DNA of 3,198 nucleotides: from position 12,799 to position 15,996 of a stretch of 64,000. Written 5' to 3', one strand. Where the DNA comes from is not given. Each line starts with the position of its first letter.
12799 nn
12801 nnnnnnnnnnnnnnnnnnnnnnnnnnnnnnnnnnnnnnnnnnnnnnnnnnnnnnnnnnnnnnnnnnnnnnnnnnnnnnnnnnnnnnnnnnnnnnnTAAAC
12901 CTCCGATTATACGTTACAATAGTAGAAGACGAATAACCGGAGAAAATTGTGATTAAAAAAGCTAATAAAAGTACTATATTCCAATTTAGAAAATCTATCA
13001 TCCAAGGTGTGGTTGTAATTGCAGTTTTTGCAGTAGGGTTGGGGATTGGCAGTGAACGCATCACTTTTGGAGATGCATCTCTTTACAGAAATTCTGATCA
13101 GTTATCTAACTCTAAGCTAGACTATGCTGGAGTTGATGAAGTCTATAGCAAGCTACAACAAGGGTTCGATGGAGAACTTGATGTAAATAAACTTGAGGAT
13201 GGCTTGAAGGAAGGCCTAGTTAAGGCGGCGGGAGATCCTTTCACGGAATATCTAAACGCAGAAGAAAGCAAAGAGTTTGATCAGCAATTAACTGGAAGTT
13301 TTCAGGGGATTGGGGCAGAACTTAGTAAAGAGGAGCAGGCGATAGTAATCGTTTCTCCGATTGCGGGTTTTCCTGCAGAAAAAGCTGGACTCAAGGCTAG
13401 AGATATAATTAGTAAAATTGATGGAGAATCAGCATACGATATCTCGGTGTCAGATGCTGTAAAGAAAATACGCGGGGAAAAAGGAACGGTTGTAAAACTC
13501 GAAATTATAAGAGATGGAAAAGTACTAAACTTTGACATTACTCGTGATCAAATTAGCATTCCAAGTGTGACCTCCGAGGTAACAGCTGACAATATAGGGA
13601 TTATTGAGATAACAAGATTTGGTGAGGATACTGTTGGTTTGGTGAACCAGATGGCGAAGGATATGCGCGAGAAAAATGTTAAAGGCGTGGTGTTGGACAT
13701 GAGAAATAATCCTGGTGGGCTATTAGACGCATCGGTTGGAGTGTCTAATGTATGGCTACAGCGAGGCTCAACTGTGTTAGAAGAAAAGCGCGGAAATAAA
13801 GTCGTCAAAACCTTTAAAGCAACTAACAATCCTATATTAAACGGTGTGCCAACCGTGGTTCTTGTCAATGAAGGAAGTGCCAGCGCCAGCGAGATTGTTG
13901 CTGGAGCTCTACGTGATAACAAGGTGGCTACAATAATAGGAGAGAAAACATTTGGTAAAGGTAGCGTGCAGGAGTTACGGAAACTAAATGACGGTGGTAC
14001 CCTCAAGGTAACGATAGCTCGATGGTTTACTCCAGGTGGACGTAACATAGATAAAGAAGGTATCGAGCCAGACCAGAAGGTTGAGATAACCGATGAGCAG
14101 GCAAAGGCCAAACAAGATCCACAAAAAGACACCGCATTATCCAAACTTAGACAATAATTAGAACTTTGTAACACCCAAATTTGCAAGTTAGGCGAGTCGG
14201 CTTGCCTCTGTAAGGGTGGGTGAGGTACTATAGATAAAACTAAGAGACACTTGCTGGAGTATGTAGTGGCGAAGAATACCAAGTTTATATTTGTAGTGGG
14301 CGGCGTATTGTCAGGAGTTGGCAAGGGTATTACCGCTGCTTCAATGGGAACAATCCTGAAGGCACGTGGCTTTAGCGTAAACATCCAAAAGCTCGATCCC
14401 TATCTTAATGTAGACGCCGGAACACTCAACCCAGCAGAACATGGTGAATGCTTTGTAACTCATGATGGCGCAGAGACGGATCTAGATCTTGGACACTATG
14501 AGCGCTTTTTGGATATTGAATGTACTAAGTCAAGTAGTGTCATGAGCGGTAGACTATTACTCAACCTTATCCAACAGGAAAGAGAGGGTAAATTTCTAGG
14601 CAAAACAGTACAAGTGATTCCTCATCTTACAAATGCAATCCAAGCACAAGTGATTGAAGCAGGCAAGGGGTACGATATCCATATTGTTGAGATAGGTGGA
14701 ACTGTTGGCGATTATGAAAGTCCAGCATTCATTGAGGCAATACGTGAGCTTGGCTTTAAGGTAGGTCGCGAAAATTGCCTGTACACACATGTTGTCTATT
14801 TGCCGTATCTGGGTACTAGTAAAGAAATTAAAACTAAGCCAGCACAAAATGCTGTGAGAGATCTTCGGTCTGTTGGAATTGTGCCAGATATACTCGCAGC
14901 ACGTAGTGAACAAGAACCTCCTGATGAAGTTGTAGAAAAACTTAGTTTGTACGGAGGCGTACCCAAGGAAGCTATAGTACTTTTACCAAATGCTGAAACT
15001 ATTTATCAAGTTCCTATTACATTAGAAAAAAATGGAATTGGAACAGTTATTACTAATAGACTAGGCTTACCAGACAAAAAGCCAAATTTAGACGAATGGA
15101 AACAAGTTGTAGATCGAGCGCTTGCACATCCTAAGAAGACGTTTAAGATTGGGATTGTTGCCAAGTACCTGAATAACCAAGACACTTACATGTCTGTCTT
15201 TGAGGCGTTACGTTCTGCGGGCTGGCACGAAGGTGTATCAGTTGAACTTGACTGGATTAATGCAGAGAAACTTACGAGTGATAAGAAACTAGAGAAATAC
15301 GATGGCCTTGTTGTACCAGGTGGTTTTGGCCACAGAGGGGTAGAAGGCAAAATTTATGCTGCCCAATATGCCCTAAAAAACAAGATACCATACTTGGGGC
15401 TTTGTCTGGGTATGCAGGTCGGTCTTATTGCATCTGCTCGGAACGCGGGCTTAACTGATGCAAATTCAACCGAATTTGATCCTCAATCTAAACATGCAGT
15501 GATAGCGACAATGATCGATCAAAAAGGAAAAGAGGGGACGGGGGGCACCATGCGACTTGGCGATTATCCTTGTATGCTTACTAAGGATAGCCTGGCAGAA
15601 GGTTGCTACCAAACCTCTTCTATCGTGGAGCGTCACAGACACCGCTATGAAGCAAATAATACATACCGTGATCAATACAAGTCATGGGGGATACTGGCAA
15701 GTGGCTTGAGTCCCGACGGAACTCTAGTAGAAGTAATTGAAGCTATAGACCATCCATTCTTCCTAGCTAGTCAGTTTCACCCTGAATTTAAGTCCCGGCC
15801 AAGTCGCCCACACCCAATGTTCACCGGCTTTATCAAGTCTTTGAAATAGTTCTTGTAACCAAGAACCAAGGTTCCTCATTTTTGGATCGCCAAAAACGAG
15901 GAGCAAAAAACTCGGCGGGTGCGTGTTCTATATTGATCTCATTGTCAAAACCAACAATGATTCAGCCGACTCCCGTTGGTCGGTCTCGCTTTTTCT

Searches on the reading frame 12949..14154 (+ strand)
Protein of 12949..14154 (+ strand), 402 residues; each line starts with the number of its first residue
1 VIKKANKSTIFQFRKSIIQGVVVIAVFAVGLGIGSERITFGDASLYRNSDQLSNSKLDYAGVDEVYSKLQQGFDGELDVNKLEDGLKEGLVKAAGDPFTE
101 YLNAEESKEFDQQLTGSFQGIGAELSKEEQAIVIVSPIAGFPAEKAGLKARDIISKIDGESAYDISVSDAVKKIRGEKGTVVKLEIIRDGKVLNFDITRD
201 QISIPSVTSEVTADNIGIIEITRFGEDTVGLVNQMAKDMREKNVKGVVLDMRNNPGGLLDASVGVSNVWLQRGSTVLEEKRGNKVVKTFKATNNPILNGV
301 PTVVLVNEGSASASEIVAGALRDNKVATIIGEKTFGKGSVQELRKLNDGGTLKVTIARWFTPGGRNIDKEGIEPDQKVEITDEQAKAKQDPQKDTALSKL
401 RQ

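Call 3: search_protein_families(library=pfam, proteins=[window:12949-14154:+], max_evalue=1)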
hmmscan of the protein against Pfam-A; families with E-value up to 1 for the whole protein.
window:12949-14154:+ (402 aa): 6 families
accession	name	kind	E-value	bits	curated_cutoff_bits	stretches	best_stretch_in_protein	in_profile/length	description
PF03572.23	Peptidase_S41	-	1.4e-52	178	24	1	215-378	1-165/165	Peptidase family S41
PF13180.12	PDZ_2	-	1.3e-11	45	27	1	120-197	2-78/80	PDZ domain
PF17820.7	PDZ_6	-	1.5e-10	41.1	27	1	133-188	1-54/54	PDZ domain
PF00595.29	PDZ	-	4e-09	37.2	23.2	1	119-186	10-80/81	PDZ domain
PF22694.1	CtpB_N-like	-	0.0019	19.1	27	1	45-105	24-84/85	Activating protease CtpB N-terminal domain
PF00254.34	FKBP_C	-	0.18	12.6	21.1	0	320-377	28-86/94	FKBP-type peptidyl-prolyl cis-trans isomerase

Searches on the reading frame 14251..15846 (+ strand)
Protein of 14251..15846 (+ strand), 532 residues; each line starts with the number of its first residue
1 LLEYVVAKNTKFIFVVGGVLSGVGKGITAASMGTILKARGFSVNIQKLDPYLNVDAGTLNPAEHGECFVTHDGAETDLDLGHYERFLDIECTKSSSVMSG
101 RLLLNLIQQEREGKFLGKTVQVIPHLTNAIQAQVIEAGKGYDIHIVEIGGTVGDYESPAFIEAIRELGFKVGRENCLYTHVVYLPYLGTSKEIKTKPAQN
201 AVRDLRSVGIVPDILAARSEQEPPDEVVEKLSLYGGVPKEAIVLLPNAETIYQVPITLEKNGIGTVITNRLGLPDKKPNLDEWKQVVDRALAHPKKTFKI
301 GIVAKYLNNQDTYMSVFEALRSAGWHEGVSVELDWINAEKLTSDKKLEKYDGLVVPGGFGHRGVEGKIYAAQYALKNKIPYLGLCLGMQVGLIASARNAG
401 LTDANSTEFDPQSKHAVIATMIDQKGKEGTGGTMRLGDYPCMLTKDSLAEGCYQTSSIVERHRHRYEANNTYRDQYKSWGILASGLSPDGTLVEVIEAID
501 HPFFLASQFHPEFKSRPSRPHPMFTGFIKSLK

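Call 16: search_protein_families(library=pfam, proteins=[window:14251-15846:+], max_evalue=0.0001)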
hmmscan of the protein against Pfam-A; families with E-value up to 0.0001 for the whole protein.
window:14251-15846:+ (532 aa): 3 families
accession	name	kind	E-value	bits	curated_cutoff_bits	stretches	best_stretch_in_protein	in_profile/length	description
PF06418.20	CTP_synth_N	-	7.2e-108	360.4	26.1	1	11-273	1-265/265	CTP synthase N-terminus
PF00117.34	GATase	-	3.9e-35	121.7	22.8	1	311-529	4-189/190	Glutamine amidotransferase class-I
PF07722.19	Peptidase_C26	-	1.1e-05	25.7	20.5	0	372-512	99-219/219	Peptidase C26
